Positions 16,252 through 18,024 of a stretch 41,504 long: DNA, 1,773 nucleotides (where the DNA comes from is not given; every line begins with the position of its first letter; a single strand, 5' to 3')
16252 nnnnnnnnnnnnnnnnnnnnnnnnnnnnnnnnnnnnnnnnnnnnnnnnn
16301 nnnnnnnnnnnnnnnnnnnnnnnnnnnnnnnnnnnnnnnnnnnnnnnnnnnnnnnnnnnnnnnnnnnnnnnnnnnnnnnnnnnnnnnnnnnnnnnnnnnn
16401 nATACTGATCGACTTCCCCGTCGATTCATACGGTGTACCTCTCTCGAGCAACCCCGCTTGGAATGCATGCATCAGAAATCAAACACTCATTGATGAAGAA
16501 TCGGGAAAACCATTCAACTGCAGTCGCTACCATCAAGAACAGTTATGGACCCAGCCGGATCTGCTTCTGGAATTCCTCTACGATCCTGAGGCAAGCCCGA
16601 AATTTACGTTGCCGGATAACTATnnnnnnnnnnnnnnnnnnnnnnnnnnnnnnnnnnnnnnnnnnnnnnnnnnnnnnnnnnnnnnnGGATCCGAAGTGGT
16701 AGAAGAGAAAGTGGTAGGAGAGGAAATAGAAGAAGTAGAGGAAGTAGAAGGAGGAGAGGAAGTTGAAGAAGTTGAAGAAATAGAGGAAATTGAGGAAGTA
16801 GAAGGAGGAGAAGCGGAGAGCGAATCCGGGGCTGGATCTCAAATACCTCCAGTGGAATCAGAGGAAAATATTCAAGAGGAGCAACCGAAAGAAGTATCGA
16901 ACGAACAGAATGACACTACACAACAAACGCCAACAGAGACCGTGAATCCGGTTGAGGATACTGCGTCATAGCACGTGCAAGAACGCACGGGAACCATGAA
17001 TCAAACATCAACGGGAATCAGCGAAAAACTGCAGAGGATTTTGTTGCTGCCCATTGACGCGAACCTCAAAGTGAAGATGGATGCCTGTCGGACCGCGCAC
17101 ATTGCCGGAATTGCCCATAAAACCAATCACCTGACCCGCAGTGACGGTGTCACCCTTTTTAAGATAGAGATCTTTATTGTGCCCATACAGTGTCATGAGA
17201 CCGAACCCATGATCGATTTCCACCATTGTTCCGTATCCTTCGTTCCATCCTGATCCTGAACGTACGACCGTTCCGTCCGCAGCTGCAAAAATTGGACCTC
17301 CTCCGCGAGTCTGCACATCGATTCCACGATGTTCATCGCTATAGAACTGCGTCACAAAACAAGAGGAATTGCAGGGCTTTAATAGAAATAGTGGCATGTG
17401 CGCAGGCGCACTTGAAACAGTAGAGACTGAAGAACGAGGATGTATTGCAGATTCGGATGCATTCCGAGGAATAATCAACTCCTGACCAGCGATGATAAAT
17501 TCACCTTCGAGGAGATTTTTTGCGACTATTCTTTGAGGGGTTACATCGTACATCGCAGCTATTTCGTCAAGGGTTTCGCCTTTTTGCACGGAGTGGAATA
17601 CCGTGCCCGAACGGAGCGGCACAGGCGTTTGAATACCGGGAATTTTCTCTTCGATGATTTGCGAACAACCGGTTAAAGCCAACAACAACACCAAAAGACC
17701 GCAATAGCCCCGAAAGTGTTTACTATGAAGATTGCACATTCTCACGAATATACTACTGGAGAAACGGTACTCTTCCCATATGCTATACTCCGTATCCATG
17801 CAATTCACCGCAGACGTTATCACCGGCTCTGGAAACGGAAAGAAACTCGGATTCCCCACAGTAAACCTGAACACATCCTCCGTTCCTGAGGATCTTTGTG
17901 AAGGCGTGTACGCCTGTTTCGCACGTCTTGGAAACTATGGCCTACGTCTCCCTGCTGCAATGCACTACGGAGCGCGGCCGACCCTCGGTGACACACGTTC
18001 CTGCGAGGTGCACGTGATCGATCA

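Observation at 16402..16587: A WNACIRN...NC-x-RYH module shared by two proteins, each converging on an M23 peptidase gene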

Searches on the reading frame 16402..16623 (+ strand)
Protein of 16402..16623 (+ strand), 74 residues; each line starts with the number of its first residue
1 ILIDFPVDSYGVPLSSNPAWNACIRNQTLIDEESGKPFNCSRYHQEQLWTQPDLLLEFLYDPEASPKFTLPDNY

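Call 29: search_solved_structures(query=A2, max_evalue=10)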
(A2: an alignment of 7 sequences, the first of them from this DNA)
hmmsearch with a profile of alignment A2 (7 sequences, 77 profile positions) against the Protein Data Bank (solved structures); distinct sequences matched with E-value up to 10: 0.

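Call 47: search_protein_representatives(alignment_id=A2)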
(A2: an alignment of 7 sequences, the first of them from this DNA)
Query: 7 sequences, 77 profile positions. Proteins with E-value up to 0.001 (for the whole library): 256; up to 1e-10: 178; up to 1e-30: 2. The best 150 are listed.
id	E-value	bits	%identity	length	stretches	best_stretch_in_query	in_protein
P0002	3.1e-34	132.6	-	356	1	2-76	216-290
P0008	1.7e-31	123.9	-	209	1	2-75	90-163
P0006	1.9e-29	117.3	-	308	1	2-76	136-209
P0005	4.6e-29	116.0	-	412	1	3-76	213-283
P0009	8.7e-29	115.2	-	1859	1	2-64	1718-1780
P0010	4.4e-28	112.9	-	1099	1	3-73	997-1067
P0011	5.2e-28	112.7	-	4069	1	2-76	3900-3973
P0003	9.0e-28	111.9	-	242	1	2-75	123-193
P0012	1.5e-27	111.2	-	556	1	3-72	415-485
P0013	3.1e-27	110.2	-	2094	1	3-75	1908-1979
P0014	6.3e-27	109.2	-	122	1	2-73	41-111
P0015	1.6e-26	107.9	-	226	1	2-77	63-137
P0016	3.3e-26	106.9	-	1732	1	3-75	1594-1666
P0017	3.0e-25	103.8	-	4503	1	3-76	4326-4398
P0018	4.6e-25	103.2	-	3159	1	3-76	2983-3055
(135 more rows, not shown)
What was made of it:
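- Checked: The HMM envelope is aa 1908-1979, nt 16408-16623 (call 47).
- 256 clusters at E<=1e-3 and 178 at E<=1e-10 among 1.84e9 representatives (call 47).
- Tried and rejected: The exhaustive profile search was what revealed the family (call 47).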

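Call 54: find_related_loci(query=A2, collection=genome_contigs, flank=10000)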
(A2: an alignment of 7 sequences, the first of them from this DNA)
Query A2 (73 aa) in genome_contigs; peptide patterns used: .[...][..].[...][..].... (x = any residue, [..] = any of these).
76 stretches matched a pattern; 32 encode a relative of the query (tblastn E <= 1e-3); 32 distinct loci.
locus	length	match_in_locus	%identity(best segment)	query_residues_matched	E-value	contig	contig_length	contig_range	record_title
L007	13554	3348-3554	57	2-71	3e-28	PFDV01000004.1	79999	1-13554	MAG: Candidatus Peregrinibacteria bacterium CG10_big_fil_rev_8_21_14_0_10_55_24 CG10_8_21_14_0.10_scaffold_348_c, whole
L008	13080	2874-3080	59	3-72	1e-27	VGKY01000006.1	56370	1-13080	MAG: Candidatus Peribacteria bacterium isolate K_Offshore_120m_m1_009 K_Offshore_120m_m1_009_Ga0194131_10000715, whole g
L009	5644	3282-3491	58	2-72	4e-27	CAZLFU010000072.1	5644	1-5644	MAG TPA_asm: uncultured Candidatus Peribacteria bacterium isolate SRP150892_co2_1 genome assembly, contig: NODE_23819_le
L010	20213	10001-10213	58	2-72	5e-27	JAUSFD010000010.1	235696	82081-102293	MAG: Candidatus Peregrinibacteria bacterium isolate E14_maxbin.275 E14_k141_507205, whole genome shotgun sequence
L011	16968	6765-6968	55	5-72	1e-25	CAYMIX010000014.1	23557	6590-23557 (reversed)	MAG TPA_asm: uncultured Candidatus Peribacteria bacterium isolate SRP342105_co1_435 genome assembly, contig: NODE_2858_l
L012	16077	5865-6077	54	2-71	5e-25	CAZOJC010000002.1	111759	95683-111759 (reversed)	MAG TPA_asm: uncultured Candidatus Peribacteria bacterium isolate SRP342105_co3_137 genome assembly, contig: NODE_65_len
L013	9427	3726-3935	56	3-72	8e-25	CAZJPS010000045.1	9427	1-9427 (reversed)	MAG TPA_asm: uncultured Candidatus Peribacteria bacterium isolate binchicken_co346_29 genome assembly, contig: NODE_2075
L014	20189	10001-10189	56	3-66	4e-24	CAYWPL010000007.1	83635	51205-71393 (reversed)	MAG TPA_asm: uncultured Candidatus Peribacteria bacterium isolate SRP192515_co2_160 genome assembly, contig: NODE_160_le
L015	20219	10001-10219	53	1-73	1e-23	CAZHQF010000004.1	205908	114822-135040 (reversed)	MAG TPA_asm: uncultured Candidatus Peribacteria bacterium isolate SRP342105_co2_105 genome assembly, contig: NODE_29_len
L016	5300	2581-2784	57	5-72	2e-23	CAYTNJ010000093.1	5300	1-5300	MAG TPA_asm: uncultured Candidatus Peribacteria bacterium isolate SRP286056_co2_243 genome assembly, contig: NODE_27095_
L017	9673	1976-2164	55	3-66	2e-23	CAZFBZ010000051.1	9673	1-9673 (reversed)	MAG TPA_asm: uncultured Candidatus Peribacteria bacterium isolate SRP342105_co2_218 genome assembly, contig: NODE_7649_l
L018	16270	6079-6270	55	2-66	4e-21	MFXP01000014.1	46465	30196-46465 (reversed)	MAG: Candidatus Peribacteria bacterium RIFCSPHIGHO2_01_FULL_51_35 rifcsphigho2_01_scaffold_4589, whole genome shotgun se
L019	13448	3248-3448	54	5-72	5e-22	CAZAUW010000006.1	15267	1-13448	MAG TPA_asm: uncultured Candidatus Peribacteria bacterium isolate SRP273308_co1_86 genome assembly, contig: NODE_4517_le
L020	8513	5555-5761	51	3-71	1e-21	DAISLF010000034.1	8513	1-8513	MAG TPA_asm: Candidatus Peribacteria bacterium isolate CTOTU41302 NODE_5846_length_8513_cov_3.829629, whole genome shotg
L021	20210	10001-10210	51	3-72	1e-21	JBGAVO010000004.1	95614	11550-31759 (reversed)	MAG: Candidatus Peribacteraceae bacterium isolate MAG_MBR_AS.70 MBRAS-70_NODE_4_length_95614_cov_6.128683, whole genome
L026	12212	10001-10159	55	6-58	2e-18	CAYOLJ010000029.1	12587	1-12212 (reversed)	MAG TPA_asm: uncultured Candidatus Peribacteria bacterium isolate SRP178699_co1_637 genome assembly, contig: NODE_6679_l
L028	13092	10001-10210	45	3-73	1e-17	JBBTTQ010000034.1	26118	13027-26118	MAG: Patescibacteria group bacterium isolate H52-bin023_1 H52_bin023_1_000000000034, whole genome shotgun sequence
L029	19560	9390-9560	47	5-61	2e-17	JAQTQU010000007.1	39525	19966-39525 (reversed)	MAG: Candidatus Peribacteraceae bacterium isolate STB_147 NODE_2118_length_39525_cov_3.531194_Sandtown_B, whole genome s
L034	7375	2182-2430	32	3-71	2e-9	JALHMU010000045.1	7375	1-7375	MAG: Candidatus Peribacteraceae bacterium isolate Bin_43_2_2_sub c_000000034094, whole genome shotgun sequence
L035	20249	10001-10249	34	7-71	1e-7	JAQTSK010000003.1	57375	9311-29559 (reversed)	MAG: Candidatus Peribacteraceae bacterium isolate STB_185 NODE_1113_length_57375_cov_3.797705_Sandtown_B, whole genome s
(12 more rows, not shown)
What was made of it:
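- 28 of 32 genome loci are labelled Peribacteria, Peregrinibacteria or Peribacteraceae (call 54).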

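Call 64: search_protein_families(library=pfam, alignment_id=A5, max_evalue=5)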
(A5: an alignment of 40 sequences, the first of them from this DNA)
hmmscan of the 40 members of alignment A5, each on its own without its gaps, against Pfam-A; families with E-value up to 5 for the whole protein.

A. member 1, seq(73 aa): 0 families

B. families by the number of members that match (of 40 scanned): 5 families
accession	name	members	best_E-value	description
PF03411.18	Peptidase_M74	2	0.0023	Penicillin-insensitive murein endopeptidase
PF15531.11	Ntox27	1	0.13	Bacterial toxin 27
PF10813.13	Herpesvir_UL11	1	0.18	Herpesvirus UL11 homologue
PF09350.15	DJC28_CD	1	0.29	DnaJ homologue, subfamily C, member 28, conserved domain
PF17893.6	Cas9_b_hairpin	1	0.31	CRISPR-associated endonuclease Cas9 beta-hairpin domain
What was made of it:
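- On Any Pfam-A / NCBIfam family (for the module): Of 40 module sequences, only 2 gave sub-threshold Peptidase_M74 hits, best E=0.0023 (call 64).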

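Call 65: search_protein_families(library=ncbifam, proteins=[L026:7013-10231:+, L028:8036-10246:+, L035:7853-10336:+], max_evalue=0.01)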
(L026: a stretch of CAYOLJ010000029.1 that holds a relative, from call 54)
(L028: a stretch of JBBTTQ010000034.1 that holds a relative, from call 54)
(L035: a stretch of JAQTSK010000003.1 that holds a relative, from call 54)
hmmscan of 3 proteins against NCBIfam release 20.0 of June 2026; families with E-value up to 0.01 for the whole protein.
L026:7013-10231:+ (1073 aa): 0 families

L028:8036-10246:+ (737 aa): 7 families
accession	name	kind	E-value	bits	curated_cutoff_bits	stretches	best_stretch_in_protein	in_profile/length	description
NF033943.0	RTX_toxin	subfamily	7.7e-32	110.4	1000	3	318-439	678-800/930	RTX family hemolysin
NF046115.1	Ca_rpt_SMc04171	equivalog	4.4e-28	98.7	625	4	147-221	414-488/574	SMc04171 family calcium-binding repeat protein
NF033203.1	entero_EhxA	exception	1.1e-21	76.7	2000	3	116-221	725-830/997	enterohemolysin EhxA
NF053766.1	ZapA_metallo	exception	2.1e-12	46.9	940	2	169-220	334-385/483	ZapA family metalloprotease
NF035945.1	Zn_serralysin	subfamily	9.7e-12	44.8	500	3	151-193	323-365/462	serralysin family metalloprotease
NF050046.1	PueAB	exception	2.1e-09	36.4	670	1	114-160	372-418/616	polyurethane esterase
NF038329.2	gly_rich_SclB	equivalog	0.0002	20.4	325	1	80-230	180-331/442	LPXTG-anchored collagen-like adhesin Scl2/SclB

L035:7853-10336:+ (828 aa): 4 families
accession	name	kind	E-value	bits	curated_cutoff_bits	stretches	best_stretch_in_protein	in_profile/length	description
NF047638.1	throspo3_MtsC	equivalog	9.2e-23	80.8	350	1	211-294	182-265/428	cell-cell cohesion MYXO-CTERM protein MtsC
NF045500.1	Omp28_seleno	equivalog_domain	3.9e-10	39.7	200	2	219-261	269-311/377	Omp28-related selenoprotein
NF052521.1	TafC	equivalog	1e-06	28.1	410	1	344-560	150-369/373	TafC family fimbrial protein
NF033943.0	RTX_toxin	subfamily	0.00026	19.3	1000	1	71-161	699-789/930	RTX family hemolysin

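Call 66: search_solved_structures(query=A5, max_evalue=10, show_alignments=2)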
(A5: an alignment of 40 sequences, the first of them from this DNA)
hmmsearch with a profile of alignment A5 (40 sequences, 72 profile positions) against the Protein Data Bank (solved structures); distinct sequences matched with E-value up to 10: 15.
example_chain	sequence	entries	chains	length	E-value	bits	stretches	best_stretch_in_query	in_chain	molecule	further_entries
2b5i_D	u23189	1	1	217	0.12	15.3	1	15-53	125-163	Interleukin-2 receptor alpha chain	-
7f9w_A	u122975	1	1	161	0.12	15.3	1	15-52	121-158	Interleukin-2 receptor subunit alpha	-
1z92_B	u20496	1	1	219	0.12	15.2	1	15-53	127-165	Interleukin-2 receptor alpha chain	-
3iu3_I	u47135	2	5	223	0.12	15.2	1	15-53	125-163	Interleukin-2 receptor alpha chain | Interleukin-2 receptor subunit alpha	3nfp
2erj_A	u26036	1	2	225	0.13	15.2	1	15-53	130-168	Interleukin-2 receptor alpha chain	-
9kmc_A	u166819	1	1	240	0.15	15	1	15-53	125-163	Interleukin-2 receptor subunit alpha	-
7zmz_D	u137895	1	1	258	0.17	14.8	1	15-53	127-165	Interleukin-2 receptor subunit alpha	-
6yio_B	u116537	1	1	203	0.28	14.1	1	15-54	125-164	Interleukin-2 receptor subunit alpha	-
4dkw_A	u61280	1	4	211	0.35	13.8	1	32-62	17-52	Large terminase protein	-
6vwu_A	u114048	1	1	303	0.39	13.6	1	15-52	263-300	Interleukin-2,Interleukin-2 receptor subunit alpha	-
5aqd_A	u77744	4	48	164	0.67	12.9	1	15-40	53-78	PHYCOERYTHRIN ALPHA SUBUNIT | C-PHYCOERYTHRIN ALPHA SUBUNIT | Phycoerythrin Alpha subunit,Phycoerythrin Alpha subunit,Phycoerythrin Alpha subunit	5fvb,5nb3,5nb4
8rew_E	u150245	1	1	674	0.71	12.8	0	20-70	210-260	Transforming growth factor beta activator LRRC32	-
7f86_A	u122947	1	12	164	0.77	12.7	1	15-41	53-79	Phycoerythrin alpha subunit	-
7ap5_AAA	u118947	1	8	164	1.6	11.6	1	16-40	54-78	Alpha subunit of cyanobacterial protein phycoerythrin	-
8rex_E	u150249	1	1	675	5.3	10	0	40-57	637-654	Transforming growth factor beta activator LRRC32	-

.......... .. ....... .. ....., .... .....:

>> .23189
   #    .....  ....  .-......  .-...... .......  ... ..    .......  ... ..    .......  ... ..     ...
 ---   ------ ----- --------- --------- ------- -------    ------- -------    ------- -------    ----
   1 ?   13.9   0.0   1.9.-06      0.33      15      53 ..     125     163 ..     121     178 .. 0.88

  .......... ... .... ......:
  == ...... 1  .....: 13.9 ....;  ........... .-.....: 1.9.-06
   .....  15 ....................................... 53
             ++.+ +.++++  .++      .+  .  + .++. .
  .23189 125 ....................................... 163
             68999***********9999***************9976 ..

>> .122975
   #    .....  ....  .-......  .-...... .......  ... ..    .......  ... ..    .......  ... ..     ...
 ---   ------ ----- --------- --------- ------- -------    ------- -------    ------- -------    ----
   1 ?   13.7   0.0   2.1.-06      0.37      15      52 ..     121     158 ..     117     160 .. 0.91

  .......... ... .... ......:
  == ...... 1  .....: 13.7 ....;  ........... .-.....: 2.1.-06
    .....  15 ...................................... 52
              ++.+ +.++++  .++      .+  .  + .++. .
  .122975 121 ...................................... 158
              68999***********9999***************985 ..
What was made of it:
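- On Solved-structure relatives (PDB) of the module: Profile searches gave nothing, or IL-2R-alpha sushi at E=0.12 (calls 29, 66).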

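Call 73: find_related_loci(query=A2, collection=viral_contigs, flank=8000)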
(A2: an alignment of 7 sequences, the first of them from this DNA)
Query A2 (73 aa) in viral_contigs; peptide patterns used: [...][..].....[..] (x = any residue, [..] = any of these).
38 stretches matched a pattern, but none encodes a relative of the query by tblastn (E <= 1e-3).
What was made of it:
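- On Phage-borne tail fibre plus tail lysin cassette: No relative found in 2.9 million IMG/VR contigs (call 73).
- No hit in IMG/VR (call 73).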

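Call 84: search_protein_families(library=pfam, proteins=[L026:7013-10231:+, L029:6012-9623:+, L028:8036-10246:+, L034:733-2472:+, L035:7853-10336:+], max_evalue=0.0001)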
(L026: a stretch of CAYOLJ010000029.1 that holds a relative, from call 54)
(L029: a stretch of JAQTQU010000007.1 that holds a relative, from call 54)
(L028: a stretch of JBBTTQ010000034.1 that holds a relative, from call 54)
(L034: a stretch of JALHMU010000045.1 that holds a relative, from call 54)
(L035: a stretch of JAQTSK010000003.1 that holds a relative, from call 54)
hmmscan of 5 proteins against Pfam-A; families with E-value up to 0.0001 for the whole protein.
L026:7013-10231:+ (1073 aa): 4 families
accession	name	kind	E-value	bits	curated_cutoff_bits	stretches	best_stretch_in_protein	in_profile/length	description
PF16640.11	Big_3_5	-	2.8e-100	329.5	35.5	6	226-310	1-88/88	Bacterial Ig-like domain (group 3)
PF18676.6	MBG_2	-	5.8e-17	62.5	25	1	314-395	1-72/72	MBG domain (YGX type)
PF13927.12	Ig_3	-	1.1e-06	29.5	30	0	792-841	13-61/78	Immunoglobulin domain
PF16967.11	TcfC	-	1.2e-05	25.2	29.4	0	622-659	12-49/68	E-set like domain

L029:6012-9623:+ (1204 aa): 3 families
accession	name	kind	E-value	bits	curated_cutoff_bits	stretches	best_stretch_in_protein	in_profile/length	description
PF16640.11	Big_3_5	-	5.7e-91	299.7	35.5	6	365-444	6-87/88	Bacterial Ig-like domain (group 3)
PF13385.13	Laminin_G_3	-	1.1e-21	78.1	27.6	1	178-341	2-150/151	Concanavalin A-like lectin/glucanases superfamily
PF18676.6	MBG_2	-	3.3e-17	63.3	25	1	450-531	1-72/72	MBG domain (YGX type)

L028:8036-10246:+ (737 aa): 1 family
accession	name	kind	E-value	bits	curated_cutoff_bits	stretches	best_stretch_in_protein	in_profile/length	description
PF00353.25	HemolysinCabind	-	3.3e-41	139.2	23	8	179-213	2-36/36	RTX calcium-binding nonapeptide repeat (4 copies)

L034:733-2472:+ (580 aa): 2 families
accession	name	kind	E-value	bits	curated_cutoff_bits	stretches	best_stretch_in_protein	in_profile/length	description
PF13948.11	DUF4215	-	5.1e-14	52.7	27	2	205-233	19-46/47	Domain of unknown function (DUF4215)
PF00404.24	Dockerin_1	-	1.2e-10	41.9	22.9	1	41-89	1-54/57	Dockerin type I domain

L035:7853-10336:+ (828 aa): 2 families
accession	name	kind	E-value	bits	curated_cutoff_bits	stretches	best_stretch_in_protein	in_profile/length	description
PF13385.13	Laminin_G_3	-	3e-22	79.8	27.6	1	390-548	1-151/151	Concanavalin A-like lectin/glucanases superfamily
PF02412.23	TSP_3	-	2.8e-18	65.7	25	1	246-281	1-36/36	Thrombospondin type 3 repeat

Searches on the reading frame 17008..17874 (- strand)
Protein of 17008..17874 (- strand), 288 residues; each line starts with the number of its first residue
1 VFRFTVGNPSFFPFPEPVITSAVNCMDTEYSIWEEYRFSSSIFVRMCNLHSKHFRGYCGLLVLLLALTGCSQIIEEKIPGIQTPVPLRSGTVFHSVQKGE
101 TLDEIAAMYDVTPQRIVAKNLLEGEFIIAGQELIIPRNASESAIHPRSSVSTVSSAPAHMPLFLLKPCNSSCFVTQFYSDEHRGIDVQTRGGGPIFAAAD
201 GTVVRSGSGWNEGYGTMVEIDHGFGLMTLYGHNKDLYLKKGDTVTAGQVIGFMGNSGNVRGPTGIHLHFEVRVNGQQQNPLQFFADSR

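Call 8: search_protein_families(library=pfam, proteins=[window:17008-17874:-], max_evalue=0.01)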
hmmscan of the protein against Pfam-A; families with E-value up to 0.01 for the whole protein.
window:17008-17874:- (288 aa): 2 families
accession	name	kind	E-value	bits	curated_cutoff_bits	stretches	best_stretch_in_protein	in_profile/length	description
PF01551.29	Peptidase_M23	-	8.1e-31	106.5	28.7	1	181-280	2-96/96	Peptidase family M23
PF01476.26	LysM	-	8.5e-10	38.9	20.9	1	94-136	1-43/43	LysM domain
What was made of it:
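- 17008..17739 (-): LysM + M23 peptidase, NlpD-like lipoprotein (lipobox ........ if started at ATG 17739). Convergent on the giant gene, but the adjacency is not conserved. Pfam LysM E=8.5e-10 and M23 E=8e-31 (call 8).
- On LysM (gene 17008-17739): 38.9 bits against a 20.9 cut-off (call 8).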

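Call 12: search_protein_families(library=phrogs, proteins=[window:17008-17874:-], max_evalue=0.01)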
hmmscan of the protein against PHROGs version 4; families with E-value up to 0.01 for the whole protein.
window:17008-17874:- (288 aa): 30 families (the best 25 are shown)
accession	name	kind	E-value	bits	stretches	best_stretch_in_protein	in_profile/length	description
phrog_28394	-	unknown function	2.3e-23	83.8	1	138-284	159-300/303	-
phrog_6700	-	lysis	1.7e-22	79.4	1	173-283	2617-2723/2898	endolysin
phrog_16615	-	other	6.2e-21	75.8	1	179-281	416-514/529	peptidase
phrog_37190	-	other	1.2e-20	75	1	181-285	140-239/244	peptidase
phrog_10030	-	tail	6.7e-20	71.1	1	166-283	1897-2017/2105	tail length tape measure protein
phrog_7767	-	other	1.2e-19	71.7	1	177-283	16-118/194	metallo-endopeptidase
phrog_880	-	lysis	2.7e-19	70.8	1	159-287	7-139/435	endolysin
phrog_14988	-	other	1.5e-18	68.4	1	178-282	29-137/272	peptidase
phrog_36429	-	unknown function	2.3e-18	66.3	1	181-285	129-234/1159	-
phrog_1067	-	head and packaging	1.2e-17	64.7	1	178-279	758-852/991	minor head protein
phrog_3084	-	lysis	4.6e-17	63.2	1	181-274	23-119/468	endolysin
phrog_21656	-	other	9.8e-16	57.9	1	181-285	636-744/1022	peptidase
phrog_28672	-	other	1.4e-14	54.5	1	179-274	285-376/397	metallo-endopeptidase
phrog_3578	-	lysis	7.7e-12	46.3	1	180-275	234-342/405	endolysin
phrog_167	-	tail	1.4e-10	40.6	1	177-270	1213-1291/1555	tail length tape measure protein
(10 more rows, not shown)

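Call 65: search_protein_families(library=ncbifam, proteins=[window:17008-17874:-], max_evalue=0.01)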
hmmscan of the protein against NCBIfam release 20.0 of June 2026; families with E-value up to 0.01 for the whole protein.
window:17008-17874:- (288 aa): 17 families
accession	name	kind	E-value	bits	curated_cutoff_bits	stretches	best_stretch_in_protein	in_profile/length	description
NF040883.1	amid_act_ActS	equivalog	1.5e-22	80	375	1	60-284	10-233/242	amidase activator ActS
NF052530.1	Heli_ShapePgp3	exception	4.1e-21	75.3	300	1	182-285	167-265/270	peptidoglycan metallopeptidase Pgp3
NF041208.1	celldiv_DipM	equivalog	7e-19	68.3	740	1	183-283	320-416/419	cell division endopeptidase DipM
NF052336.1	PdgHdaseHSB100310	equivalog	4.5e-18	65.7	500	1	176-278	51-148/316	peptidoglycan hydrolase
NF053824.1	PdgNdpepShyC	equivalog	2.5e-17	62.9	700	1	181-280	295-389/429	peptidoglycan DD-endopeptidase ShyC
NF008644.1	PRK11637.1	equivalog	5e-17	62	270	1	182-283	286-382/385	murein hydrolase activator EnvC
NF008123.1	PRK10871.1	equivalog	6.7e-17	61.9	311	1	182-284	265-362/365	murein hydrolase activator NlpD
NF008652.0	PRK11649.1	equivalog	1.7e-16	60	341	1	181-281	312-407/439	murein DD-endopeptidase MepM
NF052529.1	PG_M23_Pgp6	exception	2.9e-16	59.2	600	1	182-284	335-432/452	peptidoglycan metallopeptidase Pgp6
NF053738.1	S2SprSpoIIQBc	equivalog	2.1e-15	57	250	1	181-285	121-224/232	stage II sporulation protein SpoIIQ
NF050804.1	CellDivDipMCaul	equivalog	6.5e-13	48.3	900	1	182-273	528-615/634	cell division endopeptidase DipM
NF053825.1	PdgNdpepShyA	equivalog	1.8e-12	46.7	700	1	181-281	295-390/425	peptidoglycan DD-endopeptidase ShyA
NF047755.1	LIC_10271_M23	exception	1.9e-09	37.6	180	1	92-253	25-186/207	LIC_10271 family cell wall hydrolase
NF004799.0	PRK06148.1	subfamily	4e-07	28.4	1128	1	180-276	439-542/1015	hypothetical protein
TIGR02907.1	spore_VI_D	equivalog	7.8e-05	22.4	169.85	1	96-136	304-344/344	stage VI sporulation protein D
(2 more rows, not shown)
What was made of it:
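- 17008..17739 (-): NCBIfam best hits are ActS/NlpD/EnvC-type, all below cut-off (call 65).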
